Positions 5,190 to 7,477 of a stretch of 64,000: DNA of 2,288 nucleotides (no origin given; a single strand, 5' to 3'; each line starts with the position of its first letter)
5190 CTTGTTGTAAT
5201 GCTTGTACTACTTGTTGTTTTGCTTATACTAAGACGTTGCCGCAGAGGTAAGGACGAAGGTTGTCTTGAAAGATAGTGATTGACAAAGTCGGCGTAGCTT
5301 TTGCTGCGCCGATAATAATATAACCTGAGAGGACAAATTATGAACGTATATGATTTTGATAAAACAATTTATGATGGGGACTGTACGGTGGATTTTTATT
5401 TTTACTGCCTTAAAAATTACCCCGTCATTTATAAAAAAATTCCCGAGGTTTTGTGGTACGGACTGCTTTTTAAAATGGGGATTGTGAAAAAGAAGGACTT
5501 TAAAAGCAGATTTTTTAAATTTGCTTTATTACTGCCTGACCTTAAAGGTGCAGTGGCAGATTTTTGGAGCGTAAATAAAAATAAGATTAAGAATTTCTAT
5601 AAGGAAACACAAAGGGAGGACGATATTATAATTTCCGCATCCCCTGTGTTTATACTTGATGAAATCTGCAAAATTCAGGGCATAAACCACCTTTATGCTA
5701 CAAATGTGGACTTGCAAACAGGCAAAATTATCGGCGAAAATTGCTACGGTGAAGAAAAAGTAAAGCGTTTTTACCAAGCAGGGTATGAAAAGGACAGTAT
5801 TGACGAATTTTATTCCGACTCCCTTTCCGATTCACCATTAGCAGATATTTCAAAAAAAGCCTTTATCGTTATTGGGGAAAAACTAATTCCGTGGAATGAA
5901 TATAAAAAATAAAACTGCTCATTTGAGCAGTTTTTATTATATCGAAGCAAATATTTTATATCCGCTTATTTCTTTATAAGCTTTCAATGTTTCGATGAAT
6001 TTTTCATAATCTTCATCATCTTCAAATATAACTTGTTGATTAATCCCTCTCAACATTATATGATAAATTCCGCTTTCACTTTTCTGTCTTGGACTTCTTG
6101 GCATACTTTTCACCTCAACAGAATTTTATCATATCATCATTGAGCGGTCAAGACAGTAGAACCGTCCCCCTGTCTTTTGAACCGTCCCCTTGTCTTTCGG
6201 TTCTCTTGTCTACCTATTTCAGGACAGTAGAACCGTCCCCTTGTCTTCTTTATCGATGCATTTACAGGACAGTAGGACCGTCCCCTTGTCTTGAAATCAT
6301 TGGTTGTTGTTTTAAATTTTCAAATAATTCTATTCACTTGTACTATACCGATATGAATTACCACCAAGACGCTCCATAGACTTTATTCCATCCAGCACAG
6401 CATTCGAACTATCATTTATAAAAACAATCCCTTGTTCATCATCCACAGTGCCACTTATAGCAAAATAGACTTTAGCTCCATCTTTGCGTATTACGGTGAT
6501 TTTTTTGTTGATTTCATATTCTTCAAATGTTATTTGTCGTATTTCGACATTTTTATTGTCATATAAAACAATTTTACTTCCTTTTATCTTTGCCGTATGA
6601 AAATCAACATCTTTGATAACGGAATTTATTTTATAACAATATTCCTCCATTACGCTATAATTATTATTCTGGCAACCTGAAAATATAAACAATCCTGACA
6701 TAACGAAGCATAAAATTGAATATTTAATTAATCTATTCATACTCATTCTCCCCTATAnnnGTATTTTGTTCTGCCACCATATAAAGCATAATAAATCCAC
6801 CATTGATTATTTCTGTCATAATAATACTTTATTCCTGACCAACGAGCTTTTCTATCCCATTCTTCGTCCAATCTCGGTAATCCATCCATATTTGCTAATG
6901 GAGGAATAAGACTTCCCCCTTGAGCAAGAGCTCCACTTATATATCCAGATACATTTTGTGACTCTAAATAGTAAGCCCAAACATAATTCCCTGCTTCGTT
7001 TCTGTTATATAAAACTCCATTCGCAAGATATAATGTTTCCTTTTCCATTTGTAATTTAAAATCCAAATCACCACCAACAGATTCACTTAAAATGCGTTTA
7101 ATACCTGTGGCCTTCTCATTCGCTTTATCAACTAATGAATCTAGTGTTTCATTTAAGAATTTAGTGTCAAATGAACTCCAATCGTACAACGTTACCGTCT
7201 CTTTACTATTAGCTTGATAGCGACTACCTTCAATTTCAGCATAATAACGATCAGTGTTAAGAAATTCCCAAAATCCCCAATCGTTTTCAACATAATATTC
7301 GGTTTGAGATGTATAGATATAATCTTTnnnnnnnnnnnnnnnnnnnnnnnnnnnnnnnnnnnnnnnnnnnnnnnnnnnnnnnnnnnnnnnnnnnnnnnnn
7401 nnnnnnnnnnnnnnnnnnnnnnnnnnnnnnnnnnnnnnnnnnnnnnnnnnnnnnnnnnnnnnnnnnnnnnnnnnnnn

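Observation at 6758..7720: Orphan, 5'-truncated RHS toxin tip fused onto the end of a housekeeping gene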

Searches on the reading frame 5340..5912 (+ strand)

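Call 3: search_protein_families(library=pfam, proteins=[window:5340-5912:+], max_evalue=1)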
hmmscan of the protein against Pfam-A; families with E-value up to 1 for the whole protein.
window:5340-5912:+ (190 aa): 1 family
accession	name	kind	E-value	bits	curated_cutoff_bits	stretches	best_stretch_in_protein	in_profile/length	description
PF12710.13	HAD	-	1.6e-15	58.5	27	1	3-168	2-188/189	haloacid dehalogenase-like hydrolase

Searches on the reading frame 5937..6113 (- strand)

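Call 3: search_protein_families(library=pfam, proteins=[window:5937-6113:-], max_evalue=1)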
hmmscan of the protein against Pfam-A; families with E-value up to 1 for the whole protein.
window:5937-6113:- (58 aa): 2 families
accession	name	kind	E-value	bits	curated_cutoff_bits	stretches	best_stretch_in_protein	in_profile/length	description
PF24647.1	Phage_blade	-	0.013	16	27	1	30-55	29-54/60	Phage blade protein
PF11360.13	DUF3110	-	0.021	15.5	20.2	1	11-46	10-45/84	Protein of unknown function (DUF3110)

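Call 18: search_protein_families(library=ncbifam, proteins=[window:5937-6113:-], max_evalue=1)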
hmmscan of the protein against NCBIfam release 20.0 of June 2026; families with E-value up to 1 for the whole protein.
window:5937-6113:- (58 aa): 2 families
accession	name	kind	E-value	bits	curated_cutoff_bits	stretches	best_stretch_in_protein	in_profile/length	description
NF052224.1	HistRaceHisRFuso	equivalog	0.012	15.4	400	1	13-55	129-170/254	histidine racemase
TIGR01765.1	tspaseT_teng_N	subfamily_domain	0.066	13.2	47.25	1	24-49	2-26/73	transposase, putative, N-terminal domain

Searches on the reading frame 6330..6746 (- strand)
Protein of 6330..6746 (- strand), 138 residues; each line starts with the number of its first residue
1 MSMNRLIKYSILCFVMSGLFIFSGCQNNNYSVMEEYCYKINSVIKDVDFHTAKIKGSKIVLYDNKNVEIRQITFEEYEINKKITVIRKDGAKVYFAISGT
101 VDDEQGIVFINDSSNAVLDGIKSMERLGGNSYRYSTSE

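Call 3: search_protein_families(library=pfam, proteins=[window:6330-6746:-], max_evalue=1)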
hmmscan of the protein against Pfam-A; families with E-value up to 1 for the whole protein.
window:6330-6746:- (138 aa): 0 families

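Call 18: search_protein_families(library=ncbifam, proteins=[window:6330-6746:-], max_evalue=1)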
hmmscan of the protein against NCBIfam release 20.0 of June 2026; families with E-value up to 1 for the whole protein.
window:6330-6746:- (138 aa): 1 family
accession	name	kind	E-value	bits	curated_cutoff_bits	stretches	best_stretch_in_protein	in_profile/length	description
NF033894.1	Eex_IncN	subfamily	0.048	13.6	33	1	8-33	2-26/65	EexN family lipoprotein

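Call 73: find_encoding_contigs(protein=window:6330-6746:-, flank=4000, max_places=6)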
Protein window:6330-6746:- (138 aa): 1 contig read that carries it; 1 place shown.
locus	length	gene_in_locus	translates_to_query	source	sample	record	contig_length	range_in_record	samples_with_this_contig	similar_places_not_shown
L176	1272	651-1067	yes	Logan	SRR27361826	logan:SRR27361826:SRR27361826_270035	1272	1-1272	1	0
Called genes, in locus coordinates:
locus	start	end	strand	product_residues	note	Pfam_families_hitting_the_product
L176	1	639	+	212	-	?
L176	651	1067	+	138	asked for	-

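Call 79: search_protein_families(library=pfam, proteins=[window:6333-6746:-], max_evalue=1)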
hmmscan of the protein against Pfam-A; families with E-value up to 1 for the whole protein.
window:6333-6746:- (138 aa): 0 families

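Call 81: search_protein_families(library=padloc, proteins=[window:6333-6746:-], max_evalue=1)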
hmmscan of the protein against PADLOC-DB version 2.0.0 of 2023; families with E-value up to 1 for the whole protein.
window:6333-6746:- (138 aa): 0 families

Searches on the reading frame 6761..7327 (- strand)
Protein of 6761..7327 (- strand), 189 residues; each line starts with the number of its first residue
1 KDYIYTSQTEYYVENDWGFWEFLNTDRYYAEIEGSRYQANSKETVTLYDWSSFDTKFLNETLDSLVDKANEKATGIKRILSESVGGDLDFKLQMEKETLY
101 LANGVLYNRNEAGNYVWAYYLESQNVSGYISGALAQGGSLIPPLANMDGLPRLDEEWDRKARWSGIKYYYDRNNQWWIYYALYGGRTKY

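Call 17: search_solved_structures(query=window:6761-7327:-, max_evalue=10)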
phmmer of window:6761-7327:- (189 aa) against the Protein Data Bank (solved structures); distinct sequences matched with E-value up to 10: 2.
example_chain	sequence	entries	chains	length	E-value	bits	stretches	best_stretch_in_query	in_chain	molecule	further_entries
4qey_A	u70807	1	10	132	0.38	14.3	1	67-145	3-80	Uncharacterized protein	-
9ojm_W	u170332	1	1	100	1.6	12.3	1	28-77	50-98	Small ribosomal subunit protein bS1m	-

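Call 35: predict_structure(alignment_id=A1)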
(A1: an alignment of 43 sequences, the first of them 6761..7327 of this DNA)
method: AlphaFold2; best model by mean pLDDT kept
length: 189 residues; sequences in the alignment: 43
mean_pLDDT: 86.4   pTM: 0.84
mean pLDDT of the five models: 86.4, 86.3, 85.8, 84.7, 83.1
residues with pLDDT >= 90: 120; 70-90: 43; 50-70: 10; < 50: 16
segments of 3 or more residues with pLDDT < 50: 138-153
pLDDT, mean of each block of 10 residues (from residue 1): 95 85 86 97 96 98 97 88 86 97 97 97 86 56 39 73 95 93 80
secondary structure, 60 per line:
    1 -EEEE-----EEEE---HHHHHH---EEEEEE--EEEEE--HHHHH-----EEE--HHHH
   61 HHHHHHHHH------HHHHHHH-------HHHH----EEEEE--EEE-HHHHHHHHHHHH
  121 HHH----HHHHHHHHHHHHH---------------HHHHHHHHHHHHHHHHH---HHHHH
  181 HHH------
elements in order: E2-5 E11-14 H18-23 E27-32 E35-39 H42-46 E52-54 H57-69 H76-82 H90-93 E98-102 E105-107 H109-123 H128-140 H156-172 H176-183

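Call 38: search_protein_representatives(alignment_id=A2)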
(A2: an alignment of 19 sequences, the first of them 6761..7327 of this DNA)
Query: 19 sequences, 205 profile positions. Proteins with E-value up to 0.001 (for the whole library): 220; up to 1e-10: 87; up to 1e-30: 33. The best 150 are listed.
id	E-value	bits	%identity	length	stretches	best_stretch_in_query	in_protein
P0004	2.4e-102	357.3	-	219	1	4-204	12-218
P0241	4.0e-91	320.7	-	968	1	4-202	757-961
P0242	1.4e-79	283.0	-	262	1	4-188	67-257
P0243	3.3e-79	281.7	-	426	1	4-190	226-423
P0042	5.2e-79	281.1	-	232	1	4-190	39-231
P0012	1.2e-78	279.9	-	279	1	4-163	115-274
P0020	5.2e-78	277.8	-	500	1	4-197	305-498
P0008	5.3e-78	277.8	-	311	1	3-203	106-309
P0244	1.8e-77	276.1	-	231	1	3-191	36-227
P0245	8.3e-77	273.9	-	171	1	30-191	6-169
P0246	1.0e-71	257.3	-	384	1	10-204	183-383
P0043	3.2e-71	255.7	-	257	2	22-188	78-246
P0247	1.1e-63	231.0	-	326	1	4-200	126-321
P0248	5.5e-61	222.2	-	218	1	4-200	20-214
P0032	4.6e-56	206.2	-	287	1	3-146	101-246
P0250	1.4e-53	198.0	-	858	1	4-185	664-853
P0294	7.3e-16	74.9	-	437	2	95-190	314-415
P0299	2.9e-14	69.6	-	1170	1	6-194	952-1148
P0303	4.3e-13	65.8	-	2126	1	6-190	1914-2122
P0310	3.2e-12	63.0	-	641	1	39-192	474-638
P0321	2.1e-10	57.0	-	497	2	97-188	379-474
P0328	2.1e-09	53.8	-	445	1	102-196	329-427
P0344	4.9e-08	49.3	-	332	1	111-196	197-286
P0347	7.6e-08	48.7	-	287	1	101-187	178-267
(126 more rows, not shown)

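Call 39: search_protein_families(library=pfam, proteins=[P0241, P0250, P0299, P0303, P0294, P0321, P0328, P0344, P0347, P0310], max_evalue=0.01)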
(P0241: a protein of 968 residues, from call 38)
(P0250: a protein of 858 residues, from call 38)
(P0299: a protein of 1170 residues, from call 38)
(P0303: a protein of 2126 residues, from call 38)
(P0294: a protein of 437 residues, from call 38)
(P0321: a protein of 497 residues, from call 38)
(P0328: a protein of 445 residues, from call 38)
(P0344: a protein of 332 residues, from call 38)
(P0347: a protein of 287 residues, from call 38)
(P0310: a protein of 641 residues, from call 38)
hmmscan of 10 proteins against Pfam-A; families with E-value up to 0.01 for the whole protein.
P0241 (968 aa): 1 family
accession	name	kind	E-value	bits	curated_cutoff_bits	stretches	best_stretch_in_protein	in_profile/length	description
PF05593.20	RHS_repeat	-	1.2e-43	147.1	22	6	20-52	3-35/38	RHS Repeat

P0250 (858 aa): 1 family
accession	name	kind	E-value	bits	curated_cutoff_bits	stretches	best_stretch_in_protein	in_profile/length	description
PF05593.20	RHS_repeat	-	7.1e-76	249.8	22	16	370-407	1-38/38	RHS Repeat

P0299 (1170 aa): 2 families
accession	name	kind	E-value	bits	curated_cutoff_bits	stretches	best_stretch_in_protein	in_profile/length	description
PF20041.5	DUF6443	-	2e-30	106.2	27.8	1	24-164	2-129/137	Domain of unknown function (DUF6443)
PF05593.20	RHS_repeat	-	5.8e-11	42.9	22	0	655-675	14-34/38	RHS Repeat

P0303 (2126 aa): 2 families
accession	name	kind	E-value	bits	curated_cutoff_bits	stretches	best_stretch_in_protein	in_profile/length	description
PF05593.20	RHS_repeat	-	1.1e-07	32.5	22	0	1306-1341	1-36/38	RHS Repeat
PF23864.1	DUF7222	-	0.0056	17.4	27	0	1244-1295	13-63/108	Domain of unknown function (DUF7222)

P0294 (437 aa): 0 families

P0321 (497 aa): 1 family
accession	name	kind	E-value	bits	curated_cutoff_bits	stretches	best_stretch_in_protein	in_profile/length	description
PF02018.23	CBM_4_9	-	0.0012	19.7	25.9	1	67-136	51-123/136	Carbohydrate binding domain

P0328 (445 aa): 2 families
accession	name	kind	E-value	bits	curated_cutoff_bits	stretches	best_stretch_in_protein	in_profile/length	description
PF22825.2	HpiC1-like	-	7.4e-06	26.6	27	1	35-103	102-173/174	HpiC1 cyclase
PF08770.17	SoxZ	-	0.00079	19.5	25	0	125-154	59-88/98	Sulphur oxidation protein SoxZ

P0344 (332 aa): 0 families

P0347 (287 aa): 0 families

P0310 (641 aa): 1 family
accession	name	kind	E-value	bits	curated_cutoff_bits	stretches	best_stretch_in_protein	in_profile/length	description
PF05593.20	RHS_repeat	-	0.00073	20.3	22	0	205-238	1-35/38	RHS Repeat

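Call 60: fold_search(model_id=the predicted structure, library=pdb)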
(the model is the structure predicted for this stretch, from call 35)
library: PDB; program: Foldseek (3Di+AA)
matches with E <= 10: 100; with E <= 0.001: 0
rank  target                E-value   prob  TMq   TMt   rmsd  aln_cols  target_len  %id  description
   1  4or5_B                1.8e+00  0.07  0.19  0.15  10.6       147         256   11  Crystal structure of HIV-1 Tat complexed with human P-TEFb and AFF4 (released 2014-04-16)
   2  8d2z_B                1.9e+00  0.15  0.19  0.12   8.3        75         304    9  Crystal Structure of a Metallo-beta-lactamase superfamily protein from Burkholderia cenocepacia (released 2023-07-05)
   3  9hve_I                1.9e+00  0.10  0.23  0.10   8.6       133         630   13  Native human eIF2-eIF2B complex (released 2025-11-19)
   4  3my1_B                2.3e+00  0.06  0.19  0.15  10.6       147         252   10  Structure of CDK9/cyclinT1 in complex with DRB (released 2010-09-29)
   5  8d2z_A                2.5e+00  0.06  0.18  0.12  10.4       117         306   10  Crystal Structure of a Metallo-beta-lactamase superfamily protein from Burkholderia cenocepacia (released 2023-07-05)
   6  6ezc                  2.5e+00  0.06  0.20  0.13  15.6       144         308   10  Crystal Structure of human tRNA-dihydrouridine(20) synthase catalytic domain E294K Q305K double mutant (released 2018-09-26)
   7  7udk_A                2.7e+00  0.14  0.28  0.30   7.6       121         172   14  Crystal structure of designed helical repeat protein RPB_LRP2_R4 bound to LRPx4 peptide (released 2023-03-22)
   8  5lwp                  2.8e+00  0.04  0.16  0.14  15.0       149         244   12  Discovery of phenoxyindazoles and phenylthioindazoles as RORg inverse agonists (released 2016-11-16)
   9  6ezb                  3.0e+00  0.05  0.20  0.13  15.3       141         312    9  Crystal Structure of human tRNA-dihydrouridine(20) synthase catalytic domain Q305K mutant (released 2018-09-26)
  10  6eza_B                3.0e+00  0.05  0.20  0.13  15.4       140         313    9  Crystal Structure of human tRNA-dihydrouridine(20) synthase catalytic domain E294K mutant (released 2018-09-26)
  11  8zp8_N6               3.0e+00  0.04  0.16  0.17  13.5       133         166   14  Respirasome open state 1 in presence of metformin(SC-MetO1) (released 2025-12-17)
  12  4zjr_D                3.0e+00  0.03  0.14  0.13  15.1       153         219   12  RORgamma in complex with inverse agonist 48 (released 2015-06-17)
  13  3blh_B                3.3e+00  0.02  0.12  0.10  13.6       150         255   13  Crystal Structure of Human CDK9/cyclinT1 (released 2008-07-01)
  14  7fj1_B                3.5e+00  0.03  0.11  0.05  14.6        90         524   20  Cryo-EM structure of pseudorabies virus C-capsid (released 2022-06-22)
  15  6eza_A                3.7e+00  0.04  0.20  0.13  15.5       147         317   10  Crystal Structure of human tRNA-dihydrouridine(20) synthase catalytic domain E294K mutant (released 2018-09-26)
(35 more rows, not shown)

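Call 68: list_cluster_members(proteins=[P0241, P0004, P0015, P0128])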
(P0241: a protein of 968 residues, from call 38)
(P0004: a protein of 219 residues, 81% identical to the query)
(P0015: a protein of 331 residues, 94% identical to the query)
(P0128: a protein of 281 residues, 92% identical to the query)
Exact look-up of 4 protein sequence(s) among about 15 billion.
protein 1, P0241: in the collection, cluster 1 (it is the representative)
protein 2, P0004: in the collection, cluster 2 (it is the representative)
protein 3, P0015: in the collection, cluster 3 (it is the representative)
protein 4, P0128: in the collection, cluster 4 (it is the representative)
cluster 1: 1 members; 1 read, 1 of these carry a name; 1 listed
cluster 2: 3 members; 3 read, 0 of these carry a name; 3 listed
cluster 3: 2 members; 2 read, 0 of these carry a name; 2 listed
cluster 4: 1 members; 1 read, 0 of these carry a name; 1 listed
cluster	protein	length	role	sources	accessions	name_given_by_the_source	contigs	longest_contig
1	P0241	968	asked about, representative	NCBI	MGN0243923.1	MAG: RHS repeat-associated core domain-containing protein, partial [Lachnospiraceae ...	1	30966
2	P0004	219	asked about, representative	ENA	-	-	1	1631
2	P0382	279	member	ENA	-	-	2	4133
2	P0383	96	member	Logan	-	-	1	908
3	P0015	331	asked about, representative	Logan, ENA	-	-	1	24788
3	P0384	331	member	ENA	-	-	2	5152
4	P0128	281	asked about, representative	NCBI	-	-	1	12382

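Call 80: search_solved_structures(query=A2, max_evalue=10)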
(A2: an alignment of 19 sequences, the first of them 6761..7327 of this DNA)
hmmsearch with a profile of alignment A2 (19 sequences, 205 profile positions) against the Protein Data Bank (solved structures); distinct sequences matched with E-value up to 10: 3.
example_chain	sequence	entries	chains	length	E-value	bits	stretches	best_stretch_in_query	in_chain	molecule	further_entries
7c6d_A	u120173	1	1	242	0.24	14.3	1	48-138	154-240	Chitosanase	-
7c6c_A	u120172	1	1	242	0.29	14.1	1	48-138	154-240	Chitosanase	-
2exd_A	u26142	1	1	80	0.68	12.9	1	35-85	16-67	nfeD short homolog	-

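Call 83: search_dna_similar(query=window:6761-7327:-, collection=plasmids, mode=protein, max_rows=8)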
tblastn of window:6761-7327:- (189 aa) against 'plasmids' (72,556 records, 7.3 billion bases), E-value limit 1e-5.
No match.

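Call 84: search_dna_similar(query=window:6761-7327:-, collection=phages, mode=protein, max_rows=8)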
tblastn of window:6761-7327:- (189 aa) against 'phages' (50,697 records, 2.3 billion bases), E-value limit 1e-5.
No match.
